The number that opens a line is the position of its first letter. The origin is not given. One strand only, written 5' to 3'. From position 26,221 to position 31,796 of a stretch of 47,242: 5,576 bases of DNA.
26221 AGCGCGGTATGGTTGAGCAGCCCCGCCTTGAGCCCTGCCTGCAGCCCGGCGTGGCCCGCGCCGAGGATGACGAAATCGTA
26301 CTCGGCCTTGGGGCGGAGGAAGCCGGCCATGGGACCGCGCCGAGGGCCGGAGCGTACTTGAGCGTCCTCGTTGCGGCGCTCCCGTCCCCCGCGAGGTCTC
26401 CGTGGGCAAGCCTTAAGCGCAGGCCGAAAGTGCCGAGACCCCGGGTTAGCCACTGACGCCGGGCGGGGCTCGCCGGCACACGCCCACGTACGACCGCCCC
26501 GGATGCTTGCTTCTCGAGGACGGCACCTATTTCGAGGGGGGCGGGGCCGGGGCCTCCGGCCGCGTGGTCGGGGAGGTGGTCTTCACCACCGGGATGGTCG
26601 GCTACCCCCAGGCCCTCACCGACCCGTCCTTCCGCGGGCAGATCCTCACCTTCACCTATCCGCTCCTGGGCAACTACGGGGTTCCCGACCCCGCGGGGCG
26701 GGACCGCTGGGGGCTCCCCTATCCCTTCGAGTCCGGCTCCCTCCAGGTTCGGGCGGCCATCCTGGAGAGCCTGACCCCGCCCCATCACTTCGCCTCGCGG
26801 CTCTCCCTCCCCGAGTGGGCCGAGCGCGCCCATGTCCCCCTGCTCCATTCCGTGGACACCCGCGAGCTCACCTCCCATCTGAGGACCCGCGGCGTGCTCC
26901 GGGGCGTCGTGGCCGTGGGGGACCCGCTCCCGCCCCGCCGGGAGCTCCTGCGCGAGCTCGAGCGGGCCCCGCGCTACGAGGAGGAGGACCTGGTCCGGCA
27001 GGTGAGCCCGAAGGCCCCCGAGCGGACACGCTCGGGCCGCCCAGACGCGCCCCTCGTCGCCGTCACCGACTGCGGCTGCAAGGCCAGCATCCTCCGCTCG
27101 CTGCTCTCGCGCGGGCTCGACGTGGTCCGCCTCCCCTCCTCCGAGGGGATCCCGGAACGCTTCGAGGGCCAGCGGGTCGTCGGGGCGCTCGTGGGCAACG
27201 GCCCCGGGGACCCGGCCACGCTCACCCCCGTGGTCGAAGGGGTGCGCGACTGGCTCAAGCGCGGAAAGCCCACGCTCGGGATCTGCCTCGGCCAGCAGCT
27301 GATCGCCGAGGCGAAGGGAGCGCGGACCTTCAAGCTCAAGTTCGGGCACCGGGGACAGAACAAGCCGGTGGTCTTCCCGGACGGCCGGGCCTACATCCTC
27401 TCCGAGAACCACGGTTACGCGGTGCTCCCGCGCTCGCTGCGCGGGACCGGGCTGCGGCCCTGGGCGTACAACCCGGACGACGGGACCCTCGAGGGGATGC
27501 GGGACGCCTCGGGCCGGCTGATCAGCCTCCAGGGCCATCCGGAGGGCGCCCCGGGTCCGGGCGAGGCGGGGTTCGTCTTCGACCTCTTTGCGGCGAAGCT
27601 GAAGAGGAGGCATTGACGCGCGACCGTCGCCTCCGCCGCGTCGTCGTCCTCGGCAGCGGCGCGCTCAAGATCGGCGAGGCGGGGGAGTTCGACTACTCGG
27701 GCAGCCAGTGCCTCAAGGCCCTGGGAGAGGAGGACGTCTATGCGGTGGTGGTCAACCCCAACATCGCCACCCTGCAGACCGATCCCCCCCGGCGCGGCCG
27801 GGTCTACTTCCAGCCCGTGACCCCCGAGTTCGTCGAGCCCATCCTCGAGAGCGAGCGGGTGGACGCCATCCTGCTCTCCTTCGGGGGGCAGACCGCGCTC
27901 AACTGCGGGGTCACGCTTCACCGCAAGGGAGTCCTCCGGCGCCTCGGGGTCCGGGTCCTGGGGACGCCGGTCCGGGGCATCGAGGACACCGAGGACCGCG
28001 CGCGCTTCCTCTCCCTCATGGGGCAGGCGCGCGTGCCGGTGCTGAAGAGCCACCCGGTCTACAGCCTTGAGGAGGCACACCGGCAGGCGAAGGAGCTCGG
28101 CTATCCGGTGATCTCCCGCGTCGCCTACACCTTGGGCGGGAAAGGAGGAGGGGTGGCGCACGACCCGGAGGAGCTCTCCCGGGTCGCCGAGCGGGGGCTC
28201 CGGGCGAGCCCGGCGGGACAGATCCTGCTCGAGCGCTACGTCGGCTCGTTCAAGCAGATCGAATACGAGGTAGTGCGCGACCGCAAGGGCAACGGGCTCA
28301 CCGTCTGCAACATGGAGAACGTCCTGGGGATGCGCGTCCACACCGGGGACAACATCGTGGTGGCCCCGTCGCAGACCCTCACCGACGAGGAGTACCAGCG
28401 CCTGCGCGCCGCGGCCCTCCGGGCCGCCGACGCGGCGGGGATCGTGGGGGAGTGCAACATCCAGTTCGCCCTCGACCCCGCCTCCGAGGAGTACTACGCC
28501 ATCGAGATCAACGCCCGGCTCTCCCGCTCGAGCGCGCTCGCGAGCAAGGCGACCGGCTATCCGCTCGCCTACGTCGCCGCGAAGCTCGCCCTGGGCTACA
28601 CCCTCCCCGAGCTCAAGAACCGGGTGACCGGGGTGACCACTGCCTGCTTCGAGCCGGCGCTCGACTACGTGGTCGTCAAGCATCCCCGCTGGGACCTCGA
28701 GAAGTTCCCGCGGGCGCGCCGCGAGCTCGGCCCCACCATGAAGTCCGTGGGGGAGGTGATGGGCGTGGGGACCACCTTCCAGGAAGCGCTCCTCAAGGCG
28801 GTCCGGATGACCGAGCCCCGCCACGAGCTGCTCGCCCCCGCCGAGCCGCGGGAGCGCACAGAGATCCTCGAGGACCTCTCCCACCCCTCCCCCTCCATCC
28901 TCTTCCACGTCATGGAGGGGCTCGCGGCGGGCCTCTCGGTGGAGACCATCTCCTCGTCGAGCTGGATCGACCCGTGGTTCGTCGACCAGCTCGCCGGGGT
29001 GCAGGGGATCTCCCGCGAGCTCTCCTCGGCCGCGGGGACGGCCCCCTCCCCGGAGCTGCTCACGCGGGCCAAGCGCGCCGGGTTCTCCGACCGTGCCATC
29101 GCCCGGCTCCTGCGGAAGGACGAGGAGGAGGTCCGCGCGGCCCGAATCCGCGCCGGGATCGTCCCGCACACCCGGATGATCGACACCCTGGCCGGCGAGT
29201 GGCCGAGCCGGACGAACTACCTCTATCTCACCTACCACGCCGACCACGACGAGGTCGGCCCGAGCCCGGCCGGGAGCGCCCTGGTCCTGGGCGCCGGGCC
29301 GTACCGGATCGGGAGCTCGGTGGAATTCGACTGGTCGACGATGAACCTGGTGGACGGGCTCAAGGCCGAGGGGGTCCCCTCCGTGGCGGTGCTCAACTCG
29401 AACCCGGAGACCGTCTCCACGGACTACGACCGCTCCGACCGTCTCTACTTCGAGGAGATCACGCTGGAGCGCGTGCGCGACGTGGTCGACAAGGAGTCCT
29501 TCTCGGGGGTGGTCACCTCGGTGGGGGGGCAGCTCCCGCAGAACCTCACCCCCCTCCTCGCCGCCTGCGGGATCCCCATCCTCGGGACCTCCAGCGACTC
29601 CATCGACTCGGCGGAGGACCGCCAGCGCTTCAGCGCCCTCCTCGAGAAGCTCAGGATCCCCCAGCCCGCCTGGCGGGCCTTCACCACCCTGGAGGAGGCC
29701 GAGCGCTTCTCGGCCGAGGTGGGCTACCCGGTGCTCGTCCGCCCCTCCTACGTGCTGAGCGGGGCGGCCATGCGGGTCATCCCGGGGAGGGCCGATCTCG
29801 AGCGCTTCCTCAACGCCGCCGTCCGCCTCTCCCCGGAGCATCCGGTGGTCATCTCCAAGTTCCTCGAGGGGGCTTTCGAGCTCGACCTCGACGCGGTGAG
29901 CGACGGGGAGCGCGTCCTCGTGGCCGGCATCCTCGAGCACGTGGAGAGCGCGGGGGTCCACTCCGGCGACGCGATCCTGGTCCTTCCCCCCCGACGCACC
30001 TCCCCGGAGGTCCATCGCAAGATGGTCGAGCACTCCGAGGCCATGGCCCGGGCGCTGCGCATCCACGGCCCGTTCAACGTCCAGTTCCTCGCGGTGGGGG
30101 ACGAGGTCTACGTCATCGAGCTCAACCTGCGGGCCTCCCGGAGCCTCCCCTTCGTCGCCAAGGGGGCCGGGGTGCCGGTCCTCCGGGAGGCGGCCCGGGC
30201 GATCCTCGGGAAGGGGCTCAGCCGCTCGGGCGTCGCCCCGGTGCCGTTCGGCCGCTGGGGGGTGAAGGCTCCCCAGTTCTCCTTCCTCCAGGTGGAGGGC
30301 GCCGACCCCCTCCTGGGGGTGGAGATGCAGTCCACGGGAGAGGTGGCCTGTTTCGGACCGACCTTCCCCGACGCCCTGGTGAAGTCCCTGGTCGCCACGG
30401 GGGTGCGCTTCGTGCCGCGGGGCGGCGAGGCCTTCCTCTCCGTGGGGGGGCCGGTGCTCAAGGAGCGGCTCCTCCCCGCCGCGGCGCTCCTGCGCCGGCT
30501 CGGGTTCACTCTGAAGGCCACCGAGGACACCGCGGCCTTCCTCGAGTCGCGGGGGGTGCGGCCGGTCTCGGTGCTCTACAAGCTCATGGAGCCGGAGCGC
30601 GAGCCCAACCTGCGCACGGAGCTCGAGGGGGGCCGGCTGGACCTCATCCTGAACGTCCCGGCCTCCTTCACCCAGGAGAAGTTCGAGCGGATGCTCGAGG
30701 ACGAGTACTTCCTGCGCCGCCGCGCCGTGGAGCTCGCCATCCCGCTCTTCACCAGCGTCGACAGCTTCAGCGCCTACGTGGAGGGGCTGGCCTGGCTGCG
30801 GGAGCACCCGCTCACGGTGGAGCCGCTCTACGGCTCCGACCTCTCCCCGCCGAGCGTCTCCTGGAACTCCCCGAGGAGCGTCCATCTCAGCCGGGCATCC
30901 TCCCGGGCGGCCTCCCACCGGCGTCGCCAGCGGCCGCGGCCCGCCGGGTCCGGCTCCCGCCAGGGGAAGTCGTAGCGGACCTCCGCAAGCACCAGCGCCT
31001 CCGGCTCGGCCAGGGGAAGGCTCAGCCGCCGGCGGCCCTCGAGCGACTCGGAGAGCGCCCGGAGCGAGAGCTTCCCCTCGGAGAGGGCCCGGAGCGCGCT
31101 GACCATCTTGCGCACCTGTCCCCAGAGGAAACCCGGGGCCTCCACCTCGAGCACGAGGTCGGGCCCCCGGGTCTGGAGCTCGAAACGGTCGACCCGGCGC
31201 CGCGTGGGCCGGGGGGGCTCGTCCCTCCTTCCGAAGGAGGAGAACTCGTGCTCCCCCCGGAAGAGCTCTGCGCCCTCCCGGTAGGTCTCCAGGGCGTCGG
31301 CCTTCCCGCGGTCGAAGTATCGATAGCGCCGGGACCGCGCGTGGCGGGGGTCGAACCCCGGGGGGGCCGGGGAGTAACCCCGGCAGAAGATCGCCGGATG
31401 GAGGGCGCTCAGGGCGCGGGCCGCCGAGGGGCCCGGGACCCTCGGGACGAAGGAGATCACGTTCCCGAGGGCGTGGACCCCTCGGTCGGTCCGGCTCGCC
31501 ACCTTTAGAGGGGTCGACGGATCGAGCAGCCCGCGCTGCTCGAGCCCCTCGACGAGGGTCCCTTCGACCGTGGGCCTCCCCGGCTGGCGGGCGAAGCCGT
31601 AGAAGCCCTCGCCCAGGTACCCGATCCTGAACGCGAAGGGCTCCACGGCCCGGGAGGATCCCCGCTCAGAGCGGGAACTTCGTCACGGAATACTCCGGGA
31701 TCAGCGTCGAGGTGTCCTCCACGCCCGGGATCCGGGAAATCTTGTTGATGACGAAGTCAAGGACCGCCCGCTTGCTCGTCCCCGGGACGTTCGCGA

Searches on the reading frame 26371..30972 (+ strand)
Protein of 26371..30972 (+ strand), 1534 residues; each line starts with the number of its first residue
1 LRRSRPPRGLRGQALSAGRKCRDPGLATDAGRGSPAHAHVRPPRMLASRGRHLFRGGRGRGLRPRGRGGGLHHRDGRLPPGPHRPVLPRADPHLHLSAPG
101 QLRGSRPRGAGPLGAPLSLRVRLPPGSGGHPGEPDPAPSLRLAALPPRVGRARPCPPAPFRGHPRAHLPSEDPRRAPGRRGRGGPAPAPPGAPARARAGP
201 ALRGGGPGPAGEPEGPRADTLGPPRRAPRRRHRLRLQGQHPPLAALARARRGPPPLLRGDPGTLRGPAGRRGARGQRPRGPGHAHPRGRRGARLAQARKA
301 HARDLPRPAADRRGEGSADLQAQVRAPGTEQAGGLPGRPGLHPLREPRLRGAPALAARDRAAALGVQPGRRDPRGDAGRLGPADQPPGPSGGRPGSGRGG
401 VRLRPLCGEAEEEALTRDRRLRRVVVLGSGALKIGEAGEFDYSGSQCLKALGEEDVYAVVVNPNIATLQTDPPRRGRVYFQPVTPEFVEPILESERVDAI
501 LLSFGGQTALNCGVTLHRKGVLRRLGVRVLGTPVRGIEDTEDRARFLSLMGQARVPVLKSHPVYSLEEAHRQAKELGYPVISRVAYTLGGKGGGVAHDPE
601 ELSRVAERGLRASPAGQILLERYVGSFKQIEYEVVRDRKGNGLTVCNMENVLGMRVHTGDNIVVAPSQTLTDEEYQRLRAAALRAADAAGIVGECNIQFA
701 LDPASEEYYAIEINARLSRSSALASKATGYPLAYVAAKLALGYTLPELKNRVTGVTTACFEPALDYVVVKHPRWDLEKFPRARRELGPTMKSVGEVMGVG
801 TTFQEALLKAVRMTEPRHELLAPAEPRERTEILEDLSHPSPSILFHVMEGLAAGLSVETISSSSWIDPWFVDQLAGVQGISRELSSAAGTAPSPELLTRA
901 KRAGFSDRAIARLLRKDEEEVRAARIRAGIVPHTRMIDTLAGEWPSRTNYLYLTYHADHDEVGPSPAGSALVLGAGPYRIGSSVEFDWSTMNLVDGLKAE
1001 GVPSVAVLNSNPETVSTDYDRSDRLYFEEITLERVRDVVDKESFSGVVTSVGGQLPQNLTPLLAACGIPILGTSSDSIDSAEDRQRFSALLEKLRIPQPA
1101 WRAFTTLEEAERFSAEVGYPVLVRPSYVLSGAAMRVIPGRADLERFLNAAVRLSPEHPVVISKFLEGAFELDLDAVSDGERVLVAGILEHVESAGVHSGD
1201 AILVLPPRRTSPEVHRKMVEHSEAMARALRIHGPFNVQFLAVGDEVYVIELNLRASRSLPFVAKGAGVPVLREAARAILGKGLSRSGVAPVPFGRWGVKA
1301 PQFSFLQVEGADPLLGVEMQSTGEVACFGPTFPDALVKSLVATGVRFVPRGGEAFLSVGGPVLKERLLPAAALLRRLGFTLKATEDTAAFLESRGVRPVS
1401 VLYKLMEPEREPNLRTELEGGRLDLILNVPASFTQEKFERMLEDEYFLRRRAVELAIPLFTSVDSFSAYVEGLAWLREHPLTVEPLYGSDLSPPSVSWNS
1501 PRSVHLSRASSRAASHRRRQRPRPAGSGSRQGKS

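Call 74: search_protein_families(library=pfam, proteins=[window:26371-30972:+], max_evalue=0.001)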
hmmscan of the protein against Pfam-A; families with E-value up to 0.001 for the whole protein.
window:26371-30972:+ (1534 aa): 9 families
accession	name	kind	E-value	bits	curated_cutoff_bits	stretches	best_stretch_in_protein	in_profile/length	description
PF02786.22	CPSase_L_D2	-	1.1e-99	332.7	19.8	2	542-747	1-210/211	Carbamoyl-phosphate synthase L chain, ATP binding domain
PF25596.1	CPSase_L_D1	-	2.2e-74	247.3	27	2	422-538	3-117/118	Carbamoyl phosphate synthase preATP-grasp domain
PF02787.25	CPSase_L_D3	-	1.2e-17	64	26.6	1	835-913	2-79/80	Carbamoyl-phosphate synthetase large chain, oligomerisation domain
PF02222.28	ATP-grasp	-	5.5e-13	49.4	27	1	1090-1255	2-163/179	ATP-grasp domain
PF02142.27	MGS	-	1.4e-09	38.4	24.1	1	1367-1461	2-94/94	MGS-like domain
PF15632.11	ATPgrasp_Ter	-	1.7e-09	38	29.1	1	1213-1281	44-111/131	ATP-grasp in the biosynthetic pathway with Ter operon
PF07478.18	Dala_Dala_lig_C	-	7.2e-07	29.4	24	0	1091-1196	2-110/204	D-ala D-ala ligase C-terminus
PF02655.19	ATP-grasp_3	-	0.00025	21.6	23.2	0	1083-1255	3-157/160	ATP-grasp domain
PF13549.11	ATP-grasp_5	-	0.00059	19.7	27.6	0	1086-1123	14-51/221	ATP-grasp domain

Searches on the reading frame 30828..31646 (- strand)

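Call 74: search_protein_families(library=pfam, proteins=[window:30828-31646:-], max_evalue=0.001)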
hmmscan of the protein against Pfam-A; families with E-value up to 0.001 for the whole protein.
window:30828-31646:- (272 aa): 1 family
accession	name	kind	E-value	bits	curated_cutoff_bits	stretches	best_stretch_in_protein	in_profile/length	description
PF01416.25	PseudoU_synth_1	-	3e-22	79.6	23.3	1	126-226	2-108/108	tRNA pseudouridine synthase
